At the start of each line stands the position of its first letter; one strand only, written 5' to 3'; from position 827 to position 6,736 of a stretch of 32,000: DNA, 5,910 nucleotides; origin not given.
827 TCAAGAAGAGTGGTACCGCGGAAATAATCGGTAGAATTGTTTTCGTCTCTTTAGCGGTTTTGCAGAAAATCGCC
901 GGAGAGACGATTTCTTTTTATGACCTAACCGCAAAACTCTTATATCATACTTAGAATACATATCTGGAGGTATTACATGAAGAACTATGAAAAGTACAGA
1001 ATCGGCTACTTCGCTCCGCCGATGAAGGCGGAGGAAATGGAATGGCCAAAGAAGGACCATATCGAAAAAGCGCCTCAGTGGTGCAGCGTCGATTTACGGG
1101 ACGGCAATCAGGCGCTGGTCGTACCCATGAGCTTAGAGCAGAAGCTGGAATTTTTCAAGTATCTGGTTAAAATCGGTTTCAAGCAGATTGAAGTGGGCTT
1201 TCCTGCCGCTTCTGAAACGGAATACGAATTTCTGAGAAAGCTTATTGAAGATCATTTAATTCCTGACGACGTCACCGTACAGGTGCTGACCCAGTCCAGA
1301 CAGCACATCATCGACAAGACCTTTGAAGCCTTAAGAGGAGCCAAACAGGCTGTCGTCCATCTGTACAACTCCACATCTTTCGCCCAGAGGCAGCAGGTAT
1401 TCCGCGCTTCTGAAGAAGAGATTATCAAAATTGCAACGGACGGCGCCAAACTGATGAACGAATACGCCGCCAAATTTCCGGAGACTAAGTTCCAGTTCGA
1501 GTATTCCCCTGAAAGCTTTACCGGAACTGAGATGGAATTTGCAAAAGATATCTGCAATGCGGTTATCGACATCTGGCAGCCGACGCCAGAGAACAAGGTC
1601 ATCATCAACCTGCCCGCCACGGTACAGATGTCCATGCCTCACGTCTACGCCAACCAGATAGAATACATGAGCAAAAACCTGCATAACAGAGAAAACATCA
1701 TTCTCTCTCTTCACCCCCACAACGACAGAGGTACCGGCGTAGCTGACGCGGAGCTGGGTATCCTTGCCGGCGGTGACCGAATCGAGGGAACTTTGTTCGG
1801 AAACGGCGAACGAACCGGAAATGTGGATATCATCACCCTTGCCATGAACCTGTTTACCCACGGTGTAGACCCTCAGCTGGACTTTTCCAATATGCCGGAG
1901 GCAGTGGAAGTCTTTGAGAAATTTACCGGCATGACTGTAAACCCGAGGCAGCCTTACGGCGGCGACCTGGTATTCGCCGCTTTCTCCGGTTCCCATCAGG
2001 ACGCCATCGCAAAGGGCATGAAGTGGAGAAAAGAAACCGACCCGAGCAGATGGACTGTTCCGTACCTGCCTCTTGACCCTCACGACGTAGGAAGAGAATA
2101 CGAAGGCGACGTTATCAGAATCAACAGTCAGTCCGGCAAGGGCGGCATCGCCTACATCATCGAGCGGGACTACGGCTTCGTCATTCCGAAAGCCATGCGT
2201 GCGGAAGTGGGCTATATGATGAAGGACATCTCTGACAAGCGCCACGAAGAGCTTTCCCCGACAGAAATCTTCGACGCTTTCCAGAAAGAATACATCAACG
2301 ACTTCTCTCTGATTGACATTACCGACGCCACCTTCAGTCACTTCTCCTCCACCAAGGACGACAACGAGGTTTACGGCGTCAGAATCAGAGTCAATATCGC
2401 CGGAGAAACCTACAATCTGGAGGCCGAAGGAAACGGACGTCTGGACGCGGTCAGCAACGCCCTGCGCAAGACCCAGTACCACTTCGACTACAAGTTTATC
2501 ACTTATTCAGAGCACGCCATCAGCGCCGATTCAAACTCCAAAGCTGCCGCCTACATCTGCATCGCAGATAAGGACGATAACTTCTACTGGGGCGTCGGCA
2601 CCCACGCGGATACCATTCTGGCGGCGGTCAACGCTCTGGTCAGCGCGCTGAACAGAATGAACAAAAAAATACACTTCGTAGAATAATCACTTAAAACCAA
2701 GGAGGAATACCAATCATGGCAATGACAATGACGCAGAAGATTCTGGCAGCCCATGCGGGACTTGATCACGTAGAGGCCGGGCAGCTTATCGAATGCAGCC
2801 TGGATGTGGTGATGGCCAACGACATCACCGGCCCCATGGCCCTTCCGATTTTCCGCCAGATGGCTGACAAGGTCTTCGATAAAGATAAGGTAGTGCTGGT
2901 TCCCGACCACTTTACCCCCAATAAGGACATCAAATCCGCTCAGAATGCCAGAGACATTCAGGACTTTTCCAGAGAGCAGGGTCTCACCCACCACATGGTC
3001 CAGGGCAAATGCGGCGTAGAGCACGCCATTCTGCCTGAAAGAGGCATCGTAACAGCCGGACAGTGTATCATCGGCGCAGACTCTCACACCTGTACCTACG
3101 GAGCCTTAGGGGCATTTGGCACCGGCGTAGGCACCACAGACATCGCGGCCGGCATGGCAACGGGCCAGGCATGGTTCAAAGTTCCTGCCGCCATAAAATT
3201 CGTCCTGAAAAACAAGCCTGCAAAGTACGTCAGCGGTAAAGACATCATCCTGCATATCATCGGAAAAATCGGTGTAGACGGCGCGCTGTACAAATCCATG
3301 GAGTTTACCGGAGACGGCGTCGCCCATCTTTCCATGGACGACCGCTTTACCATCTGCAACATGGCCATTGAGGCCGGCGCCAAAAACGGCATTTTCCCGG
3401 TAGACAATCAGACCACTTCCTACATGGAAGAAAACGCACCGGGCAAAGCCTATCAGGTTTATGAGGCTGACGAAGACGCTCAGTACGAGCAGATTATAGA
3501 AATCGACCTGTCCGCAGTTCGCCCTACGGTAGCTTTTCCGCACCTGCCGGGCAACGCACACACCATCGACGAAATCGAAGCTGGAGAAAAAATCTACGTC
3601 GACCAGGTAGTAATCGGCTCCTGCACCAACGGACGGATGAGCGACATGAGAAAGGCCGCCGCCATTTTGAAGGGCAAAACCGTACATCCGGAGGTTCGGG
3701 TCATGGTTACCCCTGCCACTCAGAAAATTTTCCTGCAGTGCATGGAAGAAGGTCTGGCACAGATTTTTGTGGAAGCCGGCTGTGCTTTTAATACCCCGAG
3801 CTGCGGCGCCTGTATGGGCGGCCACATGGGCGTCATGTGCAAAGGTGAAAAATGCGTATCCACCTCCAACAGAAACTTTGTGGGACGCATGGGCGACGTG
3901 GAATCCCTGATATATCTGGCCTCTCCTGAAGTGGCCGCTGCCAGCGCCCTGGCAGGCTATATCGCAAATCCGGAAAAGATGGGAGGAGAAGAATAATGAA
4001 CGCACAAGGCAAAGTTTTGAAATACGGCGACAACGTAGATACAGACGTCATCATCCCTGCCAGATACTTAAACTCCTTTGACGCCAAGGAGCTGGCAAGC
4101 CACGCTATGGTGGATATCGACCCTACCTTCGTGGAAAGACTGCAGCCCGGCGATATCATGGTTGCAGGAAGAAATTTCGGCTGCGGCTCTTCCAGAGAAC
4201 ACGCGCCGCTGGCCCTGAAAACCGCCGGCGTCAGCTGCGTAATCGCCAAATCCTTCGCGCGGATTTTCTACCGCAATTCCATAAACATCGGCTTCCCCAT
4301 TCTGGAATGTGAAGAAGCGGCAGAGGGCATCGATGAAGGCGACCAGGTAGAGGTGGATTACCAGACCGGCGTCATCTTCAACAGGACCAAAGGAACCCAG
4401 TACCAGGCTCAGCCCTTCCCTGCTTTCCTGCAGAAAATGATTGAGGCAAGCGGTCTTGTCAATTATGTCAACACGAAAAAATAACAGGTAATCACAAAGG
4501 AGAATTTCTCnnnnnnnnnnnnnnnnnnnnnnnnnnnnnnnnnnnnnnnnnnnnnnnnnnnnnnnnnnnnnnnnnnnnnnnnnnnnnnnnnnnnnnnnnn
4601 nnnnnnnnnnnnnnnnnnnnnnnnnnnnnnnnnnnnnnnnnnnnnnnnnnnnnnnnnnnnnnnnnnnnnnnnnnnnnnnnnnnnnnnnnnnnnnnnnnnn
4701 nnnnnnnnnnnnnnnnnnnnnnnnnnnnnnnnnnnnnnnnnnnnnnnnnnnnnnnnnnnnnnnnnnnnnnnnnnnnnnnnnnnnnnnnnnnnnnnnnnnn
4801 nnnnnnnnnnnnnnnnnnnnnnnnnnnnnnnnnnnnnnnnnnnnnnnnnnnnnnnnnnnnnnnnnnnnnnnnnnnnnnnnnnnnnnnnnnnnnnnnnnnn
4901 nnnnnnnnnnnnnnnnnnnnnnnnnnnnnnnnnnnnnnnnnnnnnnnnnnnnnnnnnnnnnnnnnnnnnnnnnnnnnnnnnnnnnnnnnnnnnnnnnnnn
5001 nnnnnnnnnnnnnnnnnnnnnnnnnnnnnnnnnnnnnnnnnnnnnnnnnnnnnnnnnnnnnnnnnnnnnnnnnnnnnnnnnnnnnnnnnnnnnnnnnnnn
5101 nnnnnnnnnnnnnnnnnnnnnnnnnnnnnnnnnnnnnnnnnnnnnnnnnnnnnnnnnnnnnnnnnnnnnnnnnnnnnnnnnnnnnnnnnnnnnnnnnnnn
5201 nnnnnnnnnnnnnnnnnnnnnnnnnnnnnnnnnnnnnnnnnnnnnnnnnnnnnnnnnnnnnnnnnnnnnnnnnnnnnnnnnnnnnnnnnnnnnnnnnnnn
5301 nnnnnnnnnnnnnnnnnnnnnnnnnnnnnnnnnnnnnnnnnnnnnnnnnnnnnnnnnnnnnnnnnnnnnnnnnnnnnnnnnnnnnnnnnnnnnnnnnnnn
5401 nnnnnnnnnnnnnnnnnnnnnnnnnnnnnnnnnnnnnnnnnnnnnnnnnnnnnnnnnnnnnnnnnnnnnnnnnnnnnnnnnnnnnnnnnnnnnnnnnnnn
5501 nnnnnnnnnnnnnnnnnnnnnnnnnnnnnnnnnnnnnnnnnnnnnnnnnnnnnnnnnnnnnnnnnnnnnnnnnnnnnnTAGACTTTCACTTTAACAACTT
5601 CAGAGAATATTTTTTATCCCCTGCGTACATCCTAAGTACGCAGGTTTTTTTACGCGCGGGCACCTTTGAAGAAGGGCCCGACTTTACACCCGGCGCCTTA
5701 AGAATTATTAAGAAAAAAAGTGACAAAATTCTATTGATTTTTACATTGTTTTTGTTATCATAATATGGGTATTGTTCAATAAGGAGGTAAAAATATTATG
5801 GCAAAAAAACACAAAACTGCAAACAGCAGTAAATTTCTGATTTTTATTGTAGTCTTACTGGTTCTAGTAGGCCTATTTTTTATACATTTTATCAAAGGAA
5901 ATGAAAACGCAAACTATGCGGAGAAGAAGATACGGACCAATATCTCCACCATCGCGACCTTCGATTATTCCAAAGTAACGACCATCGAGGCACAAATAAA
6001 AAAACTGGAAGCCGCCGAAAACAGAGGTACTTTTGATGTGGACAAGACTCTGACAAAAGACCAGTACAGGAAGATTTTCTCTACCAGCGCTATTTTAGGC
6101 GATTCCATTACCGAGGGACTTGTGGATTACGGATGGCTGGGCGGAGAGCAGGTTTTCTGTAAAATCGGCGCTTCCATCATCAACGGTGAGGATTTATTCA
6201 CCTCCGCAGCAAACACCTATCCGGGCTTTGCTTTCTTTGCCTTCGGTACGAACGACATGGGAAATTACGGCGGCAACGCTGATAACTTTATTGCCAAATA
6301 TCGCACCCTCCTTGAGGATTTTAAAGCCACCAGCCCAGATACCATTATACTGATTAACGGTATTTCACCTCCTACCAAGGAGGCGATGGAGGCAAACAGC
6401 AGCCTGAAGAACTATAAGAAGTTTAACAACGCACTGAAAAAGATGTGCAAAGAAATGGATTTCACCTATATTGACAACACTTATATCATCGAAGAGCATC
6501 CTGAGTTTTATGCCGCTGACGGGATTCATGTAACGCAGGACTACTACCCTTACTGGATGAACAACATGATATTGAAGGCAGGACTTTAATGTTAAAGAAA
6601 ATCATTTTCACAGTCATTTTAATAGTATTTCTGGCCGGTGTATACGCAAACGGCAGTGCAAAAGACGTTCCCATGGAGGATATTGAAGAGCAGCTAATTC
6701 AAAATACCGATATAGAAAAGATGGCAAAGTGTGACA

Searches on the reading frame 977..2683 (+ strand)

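Call 19: search_protein_families(library=pfam, proteins=[window:977-2683:+], max_evalue=0.001)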
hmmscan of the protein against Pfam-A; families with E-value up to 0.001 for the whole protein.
window:977-2683:+ (569 aa): 3 families
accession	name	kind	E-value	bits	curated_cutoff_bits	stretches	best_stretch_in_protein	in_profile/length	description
PF00682.25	HMGL-like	-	7.7e-71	239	29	1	33-310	2-257/260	HMGL-like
PF22615.1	IPMS_D2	-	5e-33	113.7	27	1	330-396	1-66/66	Alpha-isopropylmalate synthase, post-catalytic domain-like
PF08502.15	LeuA_dimer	-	1e-20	74.4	24.9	1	426-561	2-130/131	LeuA allosteric (dimerisation) domain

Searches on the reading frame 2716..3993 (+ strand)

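Call 19: search_protein_families(library=pfam, proteins=[window:2716-3993:+], max_evalue=0.001)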
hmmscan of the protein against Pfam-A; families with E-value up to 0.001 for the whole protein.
window:2716-3993:+ (426 aa): 1 family
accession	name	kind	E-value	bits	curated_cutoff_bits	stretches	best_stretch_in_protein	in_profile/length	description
PF00330.25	Aconitase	-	1.2e-105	354.7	28.7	1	8-414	2-463/463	Aconitase family (aconitate hydratase)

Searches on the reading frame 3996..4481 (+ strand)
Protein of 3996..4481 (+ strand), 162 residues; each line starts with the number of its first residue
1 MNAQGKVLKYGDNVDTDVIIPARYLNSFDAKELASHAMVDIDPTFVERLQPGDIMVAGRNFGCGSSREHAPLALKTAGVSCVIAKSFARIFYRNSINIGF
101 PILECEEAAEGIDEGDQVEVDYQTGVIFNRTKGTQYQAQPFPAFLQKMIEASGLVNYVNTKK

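Call 19: search_protein_families(library=pfam, proteins=[window:3996-4481:+], max_evalue=0.001)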
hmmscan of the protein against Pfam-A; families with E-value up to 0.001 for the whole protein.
window:3996-4481:+ (162 aa): 1 family
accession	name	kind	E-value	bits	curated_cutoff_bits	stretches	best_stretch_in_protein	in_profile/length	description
PF00694.25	Aconitase_C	-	1.8e-20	74.1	22.8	1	50-100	72-123/131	Aconitase C-terminal domain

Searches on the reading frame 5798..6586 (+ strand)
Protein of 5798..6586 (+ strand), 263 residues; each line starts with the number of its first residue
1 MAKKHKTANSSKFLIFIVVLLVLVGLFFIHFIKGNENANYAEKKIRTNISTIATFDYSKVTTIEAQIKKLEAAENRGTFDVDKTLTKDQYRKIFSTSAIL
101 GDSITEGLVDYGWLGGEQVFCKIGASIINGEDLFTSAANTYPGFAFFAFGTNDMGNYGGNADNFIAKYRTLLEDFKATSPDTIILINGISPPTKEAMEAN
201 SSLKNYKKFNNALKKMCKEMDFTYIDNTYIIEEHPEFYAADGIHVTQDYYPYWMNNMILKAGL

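Call 19: search_protein_families(library=pfam, proteins=[window:5798-6586:+], max_evalue=0.001)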
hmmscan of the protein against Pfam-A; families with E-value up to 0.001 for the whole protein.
window:5798-6586:+ (263 aa): 3 families
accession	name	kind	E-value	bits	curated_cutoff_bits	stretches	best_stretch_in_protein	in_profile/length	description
PF13472.12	Lipase_GDSL_2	-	4.5e-14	53.8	32.9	1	100-250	2-176/178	GDSL-like Lipase/Acylhydrolase family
PF00657.28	Lipase_GDSL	-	1.4e-06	29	23.6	1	138-253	73-204/208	GDSL-like Lipase/Acylhydrolase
PF17561.7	TssO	-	0.00027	21.6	29.2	0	11-73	8-77/148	Type VI secretion system, TssO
